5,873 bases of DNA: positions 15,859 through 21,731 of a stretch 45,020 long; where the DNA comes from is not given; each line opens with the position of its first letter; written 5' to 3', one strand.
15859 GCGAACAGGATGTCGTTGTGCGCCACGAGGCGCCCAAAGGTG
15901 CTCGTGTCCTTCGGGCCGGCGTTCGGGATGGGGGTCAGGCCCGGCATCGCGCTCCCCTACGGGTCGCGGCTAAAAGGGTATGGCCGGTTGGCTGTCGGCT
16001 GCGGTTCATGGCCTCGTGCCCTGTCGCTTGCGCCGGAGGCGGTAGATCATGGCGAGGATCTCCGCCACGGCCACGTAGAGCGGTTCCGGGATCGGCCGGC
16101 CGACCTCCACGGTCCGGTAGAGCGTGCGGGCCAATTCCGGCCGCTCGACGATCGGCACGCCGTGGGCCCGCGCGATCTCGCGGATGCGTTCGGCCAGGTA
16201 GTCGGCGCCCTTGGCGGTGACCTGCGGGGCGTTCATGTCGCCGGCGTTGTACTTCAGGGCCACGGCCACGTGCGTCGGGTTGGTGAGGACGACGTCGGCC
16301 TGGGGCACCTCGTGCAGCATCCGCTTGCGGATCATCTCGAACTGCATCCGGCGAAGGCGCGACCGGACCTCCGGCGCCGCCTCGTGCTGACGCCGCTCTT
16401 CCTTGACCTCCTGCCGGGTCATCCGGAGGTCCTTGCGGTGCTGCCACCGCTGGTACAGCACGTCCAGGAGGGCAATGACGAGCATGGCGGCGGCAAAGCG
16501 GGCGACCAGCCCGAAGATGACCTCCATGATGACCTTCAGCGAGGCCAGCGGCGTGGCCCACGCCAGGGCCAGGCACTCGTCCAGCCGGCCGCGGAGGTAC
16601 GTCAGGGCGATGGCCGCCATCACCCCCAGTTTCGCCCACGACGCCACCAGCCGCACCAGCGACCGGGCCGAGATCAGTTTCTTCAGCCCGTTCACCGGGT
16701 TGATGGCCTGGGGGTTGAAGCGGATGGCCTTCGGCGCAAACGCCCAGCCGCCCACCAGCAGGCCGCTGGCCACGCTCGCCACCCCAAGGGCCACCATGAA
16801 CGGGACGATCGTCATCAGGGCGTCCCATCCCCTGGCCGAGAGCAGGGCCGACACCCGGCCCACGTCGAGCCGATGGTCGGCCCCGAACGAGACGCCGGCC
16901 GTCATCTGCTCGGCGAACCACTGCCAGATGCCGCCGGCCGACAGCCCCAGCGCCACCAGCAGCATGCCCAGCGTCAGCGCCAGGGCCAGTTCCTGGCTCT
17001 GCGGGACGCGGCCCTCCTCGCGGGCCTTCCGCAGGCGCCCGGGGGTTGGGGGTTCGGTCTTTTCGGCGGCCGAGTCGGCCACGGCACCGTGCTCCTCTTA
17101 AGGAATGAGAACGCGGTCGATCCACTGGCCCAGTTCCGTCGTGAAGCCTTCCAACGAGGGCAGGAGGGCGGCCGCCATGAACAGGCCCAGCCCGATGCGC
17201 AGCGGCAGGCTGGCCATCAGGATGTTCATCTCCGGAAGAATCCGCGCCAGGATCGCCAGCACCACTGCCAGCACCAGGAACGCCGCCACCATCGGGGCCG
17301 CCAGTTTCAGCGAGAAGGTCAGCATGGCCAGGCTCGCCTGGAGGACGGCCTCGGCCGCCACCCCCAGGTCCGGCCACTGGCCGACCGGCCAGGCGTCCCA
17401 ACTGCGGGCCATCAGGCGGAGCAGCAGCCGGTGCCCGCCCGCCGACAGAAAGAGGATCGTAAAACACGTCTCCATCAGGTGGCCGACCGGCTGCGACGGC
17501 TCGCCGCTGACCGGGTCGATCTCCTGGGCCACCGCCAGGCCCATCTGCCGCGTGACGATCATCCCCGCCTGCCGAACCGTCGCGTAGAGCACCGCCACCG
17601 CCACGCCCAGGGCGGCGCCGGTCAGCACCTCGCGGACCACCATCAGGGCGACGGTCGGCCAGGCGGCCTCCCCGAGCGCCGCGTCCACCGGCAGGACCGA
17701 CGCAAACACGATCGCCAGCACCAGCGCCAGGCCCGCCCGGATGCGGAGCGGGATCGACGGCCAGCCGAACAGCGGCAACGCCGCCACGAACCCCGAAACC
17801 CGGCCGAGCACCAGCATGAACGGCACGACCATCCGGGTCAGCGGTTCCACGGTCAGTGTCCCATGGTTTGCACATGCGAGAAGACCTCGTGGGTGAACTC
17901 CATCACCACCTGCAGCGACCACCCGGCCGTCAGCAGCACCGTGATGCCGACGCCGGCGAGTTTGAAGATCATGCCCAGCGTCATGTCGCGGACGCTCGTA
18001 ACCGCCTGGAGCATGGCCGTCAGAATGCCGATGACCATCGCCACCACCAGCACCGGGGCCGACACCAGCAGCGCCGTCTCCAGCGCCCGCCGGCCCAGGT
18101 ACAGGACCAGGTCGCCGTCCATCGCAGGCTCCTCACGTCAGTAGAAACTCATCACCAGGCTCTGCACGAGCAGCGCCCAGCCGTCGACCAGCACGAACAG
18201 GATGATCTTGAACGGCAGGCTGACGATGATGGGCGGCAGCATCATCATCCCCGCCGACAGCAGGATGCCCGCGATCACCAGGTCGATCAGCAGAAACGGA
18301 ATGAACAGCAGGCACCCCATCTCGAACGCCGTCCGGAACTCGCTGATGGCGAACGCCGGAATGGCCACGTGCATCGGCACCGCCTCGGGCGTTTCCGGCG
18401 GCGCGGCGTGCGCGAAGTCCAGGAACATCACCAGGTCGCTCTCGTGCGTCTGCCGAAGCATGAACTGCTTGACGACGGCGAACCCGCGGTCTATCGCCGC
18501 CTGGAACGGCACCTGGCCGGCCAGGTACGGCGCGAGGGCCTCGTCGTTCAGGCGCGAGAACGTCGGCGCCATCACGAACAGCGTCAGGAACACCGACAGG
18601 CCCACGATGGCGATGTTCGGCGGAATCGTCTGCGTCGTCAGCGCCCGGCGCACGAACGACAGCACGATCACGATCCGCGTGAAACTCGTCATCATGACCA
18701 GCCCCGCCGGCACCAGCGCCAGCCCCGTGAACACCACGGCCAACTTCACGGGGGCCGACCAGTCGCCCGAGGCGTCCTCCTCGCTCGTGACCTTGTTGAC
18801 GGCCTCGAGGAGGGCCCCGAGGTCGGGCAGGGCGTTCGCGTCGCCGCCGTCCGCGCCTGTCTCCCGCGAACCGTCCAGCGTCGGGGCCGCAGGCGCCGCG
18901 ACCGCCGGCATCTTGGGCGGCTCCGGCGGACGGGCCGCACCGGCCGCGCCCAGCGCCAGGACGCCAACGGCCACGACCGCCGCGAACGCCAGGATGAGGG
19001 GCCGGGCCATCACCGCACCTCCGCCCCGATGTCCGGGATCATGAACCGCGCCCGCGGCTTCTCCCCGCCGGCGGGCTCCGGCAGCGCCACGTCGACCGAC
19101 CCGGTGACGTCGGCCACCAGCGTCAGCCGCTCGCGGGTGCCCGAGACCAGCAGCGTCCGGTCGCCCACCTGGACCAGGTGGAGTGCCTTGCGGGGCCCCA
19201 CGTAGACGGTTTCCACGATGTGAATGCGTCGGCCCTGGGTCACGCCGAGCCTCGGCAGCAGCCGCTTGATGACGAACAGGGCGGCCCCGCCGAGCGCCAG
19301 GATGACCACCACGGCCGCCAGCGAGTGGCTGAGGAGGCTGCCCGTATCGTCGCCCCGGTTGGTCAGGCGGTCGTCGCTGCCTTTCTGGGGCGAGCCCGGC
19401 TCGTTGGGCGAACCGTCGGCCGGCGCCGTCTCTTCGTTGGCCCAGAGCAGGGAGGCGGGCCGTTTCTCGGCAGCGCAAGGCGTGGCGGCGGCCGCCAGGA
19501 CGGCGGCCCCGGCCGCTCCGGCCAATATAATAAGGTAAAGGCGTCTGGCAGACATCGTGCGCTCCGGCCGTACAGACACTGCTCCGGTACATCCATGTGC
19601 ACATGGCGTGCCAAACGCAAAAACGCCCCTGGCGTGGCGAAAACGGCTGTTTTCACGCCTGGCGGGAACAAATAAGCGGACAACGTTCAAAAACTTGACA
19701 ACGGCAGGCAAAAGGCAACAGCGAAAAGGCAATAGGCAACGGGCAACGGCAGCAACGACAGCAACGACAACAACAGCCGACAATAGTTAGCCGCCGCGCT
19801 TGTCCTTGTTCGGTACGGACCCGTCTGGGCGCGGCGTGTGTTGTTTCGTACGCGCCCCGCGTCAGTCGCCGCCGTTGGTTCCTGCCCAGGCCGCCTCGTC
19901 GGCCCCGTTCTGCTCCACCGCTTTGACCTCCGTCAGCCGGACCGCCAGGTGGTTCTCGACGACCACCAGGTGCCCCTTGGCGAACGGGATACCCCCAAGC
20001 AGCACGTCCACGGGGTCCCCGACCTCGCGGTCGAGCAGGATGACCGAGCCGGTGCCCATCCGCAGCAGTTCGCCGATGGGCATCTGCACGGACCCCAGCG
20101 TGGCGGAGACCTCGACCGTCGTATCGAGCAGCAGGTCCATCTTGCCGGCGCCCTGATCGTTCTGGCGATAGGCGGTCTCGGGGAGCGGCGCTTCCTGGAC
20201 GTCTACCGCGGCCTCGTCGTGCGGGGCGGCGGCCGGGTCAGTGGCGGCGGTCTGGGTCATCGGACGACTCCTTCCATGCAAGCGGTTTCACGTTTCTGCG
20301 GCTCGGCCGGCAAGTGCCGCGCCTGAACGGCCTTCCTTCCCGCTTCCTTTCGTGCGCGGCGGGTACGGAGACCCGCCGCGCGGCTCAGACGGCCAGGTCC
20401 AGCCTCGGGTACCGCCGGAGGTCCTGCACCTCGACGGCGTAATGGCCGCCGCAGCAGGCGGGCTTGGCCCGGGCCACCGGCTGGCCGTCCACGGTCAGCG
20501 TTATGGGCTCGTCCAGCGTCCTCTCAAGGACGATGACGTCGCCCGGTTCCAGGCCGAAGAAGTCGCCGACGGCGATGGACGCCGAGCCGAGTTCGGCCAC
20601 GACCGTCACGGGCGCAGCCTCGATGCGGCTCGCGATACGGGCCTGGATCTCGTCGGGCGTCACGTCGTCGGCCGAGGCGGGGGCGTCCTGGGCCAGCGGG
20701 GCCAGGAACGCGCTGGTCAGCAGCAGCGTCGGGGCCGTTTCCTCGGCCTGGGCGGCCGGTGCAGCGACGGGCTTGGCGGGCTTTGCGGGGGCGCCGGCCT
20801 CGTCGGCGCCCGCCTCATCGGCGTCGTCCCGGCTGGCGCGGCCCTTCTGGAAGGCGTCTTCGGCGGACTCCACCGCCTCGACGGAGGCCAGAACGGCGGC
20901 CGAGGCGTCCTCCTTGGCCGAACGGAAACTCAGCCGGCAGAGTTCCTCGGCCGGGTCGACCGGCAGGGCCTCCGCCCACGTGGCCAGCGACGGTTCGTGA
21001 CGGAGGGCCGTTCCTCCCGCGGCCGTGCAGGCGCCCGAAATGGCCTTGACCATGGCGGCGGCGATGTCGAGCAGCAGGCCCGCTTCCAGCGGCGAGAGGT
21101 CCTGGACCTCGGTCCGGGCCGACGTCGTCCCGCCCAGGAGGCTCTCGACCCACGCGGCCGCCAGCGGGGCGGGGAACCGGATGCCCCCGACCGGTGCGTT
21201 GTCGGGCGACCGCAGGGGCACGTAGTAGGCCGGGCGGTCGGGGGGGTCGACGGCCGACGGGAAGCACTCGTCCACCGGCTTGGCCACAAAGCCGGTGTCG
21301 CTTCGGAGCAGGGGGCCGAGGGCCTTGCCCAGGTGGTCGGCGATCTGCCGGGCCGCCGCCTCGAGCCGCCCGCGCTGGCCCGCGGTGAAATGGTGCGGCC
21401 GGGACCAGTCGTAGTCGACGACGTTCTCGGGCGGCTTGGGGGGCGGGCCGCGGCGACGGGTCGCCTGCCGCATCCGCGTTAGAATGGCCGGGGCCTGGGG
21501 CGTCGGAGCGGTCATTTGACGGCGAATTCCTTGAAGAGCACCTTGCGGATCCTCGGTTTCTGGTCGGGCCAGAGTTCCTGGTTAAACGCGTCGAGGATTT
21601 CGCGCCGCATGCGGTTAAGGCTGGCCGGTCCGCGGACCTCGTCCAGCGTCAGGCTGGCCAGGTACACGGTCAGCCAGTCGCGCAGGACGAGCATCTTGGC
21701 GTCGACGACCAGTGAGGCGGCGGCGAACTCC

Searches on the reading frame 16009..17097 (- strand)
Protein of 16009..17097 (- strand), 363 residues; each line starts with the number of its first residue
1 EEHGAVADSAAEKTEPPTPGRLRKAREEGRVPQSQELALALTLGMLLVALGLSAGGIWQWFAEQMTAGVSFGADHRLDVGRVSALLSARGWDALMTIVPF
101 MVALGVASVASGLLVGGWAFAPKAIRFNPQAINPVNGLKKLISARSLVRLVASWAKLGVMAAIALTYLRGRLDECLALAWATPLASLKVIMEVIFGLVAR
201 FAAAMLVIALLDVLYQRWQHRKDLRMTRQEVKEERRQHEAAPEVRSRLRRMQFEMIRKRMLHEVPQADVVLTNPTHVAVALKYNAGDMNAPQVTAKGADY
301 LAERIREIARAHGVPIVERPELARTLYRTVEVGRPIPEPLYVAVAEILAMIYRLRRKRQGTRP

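Call 6: search_protein_families(library=pfam, proteins=[window:16009-17097:-], max_evalue=0.001)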
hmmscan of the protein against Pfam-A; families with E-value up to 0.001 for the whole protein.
window:16009-17097:- (363 aa): 1 family
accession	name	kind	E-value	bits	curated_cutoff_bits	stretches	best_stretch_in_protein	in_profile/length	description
PF01312.24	Bac_export_2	-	3.9e-118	394.9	24.4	1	12-351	2-335/335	FlhB HrpN YscU SpaS Family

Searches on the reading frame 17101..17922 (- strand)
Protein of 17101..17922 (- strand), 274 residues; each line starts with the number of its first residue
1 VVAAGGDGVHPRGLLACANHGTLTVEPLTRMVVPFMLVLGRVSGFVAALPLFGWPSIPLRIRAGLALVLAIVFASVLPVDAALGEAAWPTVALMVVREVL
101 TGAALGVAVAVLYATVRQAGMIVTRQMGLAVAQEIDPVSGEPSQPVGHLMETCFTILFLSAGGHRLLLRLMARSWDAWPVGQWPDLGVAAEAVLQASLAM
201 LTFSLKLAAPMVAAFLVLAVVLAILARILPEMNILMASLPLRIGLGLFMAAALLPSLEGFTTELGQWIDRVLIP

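Call 56: search_protein_families(library=pfam, proteins=[window:17101-17922:-], max_evalue=0.01)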
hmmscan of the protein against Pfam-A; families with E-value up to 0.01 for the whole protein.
window:17101-17922:- (274 aa): 1 family
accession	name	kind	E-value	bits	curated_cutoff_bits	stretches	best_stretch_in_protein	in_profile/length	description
PF01311.25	Bac_export_1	-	3.7e-52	177.6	27.8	1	33-261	2-223/230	Bacterial export proteins, family 1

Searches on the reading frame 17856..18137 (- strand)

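Call 6: search_protein_families(library=pfam, proteins=[window:17856-18137:-], max_evalue=0.001)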
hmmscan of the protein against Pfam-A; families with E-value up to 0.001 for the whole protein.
window:17856-18137:- (94 aa): 1 family
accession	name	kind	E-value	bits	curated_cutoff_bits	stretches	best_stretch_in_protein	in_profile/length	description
PF01313.24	Bac_export_3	-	5.3e-20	71.6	25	1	11-83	2-74/74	Bacterial export proteins, family 3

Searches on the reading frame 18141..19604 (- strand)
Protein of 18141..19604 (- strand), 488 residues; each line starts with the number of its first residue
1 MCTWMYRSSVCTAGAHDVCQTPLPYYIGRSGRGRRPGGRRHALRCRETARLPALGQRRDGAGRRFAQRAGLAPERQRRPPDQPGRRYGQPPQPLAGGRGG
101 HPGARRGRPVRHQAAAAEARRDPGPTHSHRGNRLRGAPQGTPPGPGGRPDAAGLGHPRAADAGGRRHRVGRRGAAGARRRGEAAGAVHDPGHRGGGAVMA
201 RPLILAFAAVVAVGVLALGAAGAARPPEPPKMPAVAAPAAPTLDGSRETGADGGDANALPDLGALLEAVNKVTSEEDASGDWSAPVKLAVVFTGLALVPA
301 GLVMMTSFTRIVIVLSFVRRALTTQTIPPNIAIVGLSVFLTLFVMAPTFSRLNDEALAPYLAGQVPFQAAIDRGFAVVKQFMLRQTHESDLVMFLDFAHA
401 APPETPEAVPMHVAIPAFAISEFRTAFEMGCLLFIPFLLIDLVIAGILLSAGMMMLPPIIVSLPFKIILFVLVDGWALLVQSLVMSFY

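Call 56: search_protein_families(library=pfam, proteins=[window:18141-19604:-], max_evalue=0.01)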
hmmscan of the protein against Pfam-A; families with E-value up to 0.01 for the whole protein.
window:18141-19604:- (488 aa): 1 family
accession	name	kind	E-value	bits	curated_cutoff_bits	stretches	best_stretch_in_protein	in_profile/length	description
PF00813.25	FliP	-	8.2e-71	238.3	26.9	1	292-483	2-191/191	FliP family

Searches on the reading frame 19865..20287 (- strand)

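Call 6: search_protein_families(library=pfam, proteins=[window:19865-20287:-], max_evalue=0.001)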
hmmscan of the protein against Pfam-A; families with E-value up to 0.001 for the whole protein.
window:19865-20287:- (141 aa): 1 family
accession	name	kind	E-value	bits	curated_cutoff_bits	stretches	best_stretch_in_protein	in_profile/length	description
PF01052.25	FliMN_C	-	3e-23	81.9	23.8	1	52-121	2-71/73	Type III flagellar switch regulator (C-ring) FliN C-term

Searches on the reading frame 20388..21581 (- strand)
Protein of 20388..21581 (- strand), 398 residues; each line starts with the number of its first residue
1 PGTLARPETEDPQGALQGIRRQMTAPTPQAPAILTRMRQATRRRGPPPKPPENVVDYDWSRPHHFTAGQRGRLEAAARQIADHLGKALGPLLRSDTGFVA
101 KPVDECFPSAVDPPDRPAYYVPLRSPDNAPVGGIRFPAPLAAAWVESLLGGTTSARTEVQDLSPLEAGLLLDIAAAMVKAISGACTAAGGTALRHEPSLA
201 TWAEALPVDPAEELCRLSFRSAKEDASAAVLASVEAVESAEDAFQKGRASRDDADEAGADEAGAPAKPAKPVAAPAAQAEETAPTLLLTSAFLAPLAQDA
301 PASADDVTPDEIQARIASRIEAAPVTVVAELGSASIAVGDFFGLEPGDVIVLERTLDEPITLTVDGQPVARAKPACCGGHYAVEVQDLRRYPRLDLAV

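Call 6: search_protein_families(library=pfam, proteins=[window:20388-21581:-], max_evalue=0.001)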
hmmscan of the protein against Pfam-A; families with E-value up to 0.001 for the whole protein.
window:20388-21581:- (398 aa): 1 family
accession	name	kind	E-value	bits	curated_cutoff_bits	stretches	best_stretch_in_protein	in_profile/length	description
PF01052.25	FliMN_C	-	2.4e-20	72.7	23.8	1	319-387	2-70/73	Type III flagellar switch regulator (C-ring) FliN C-term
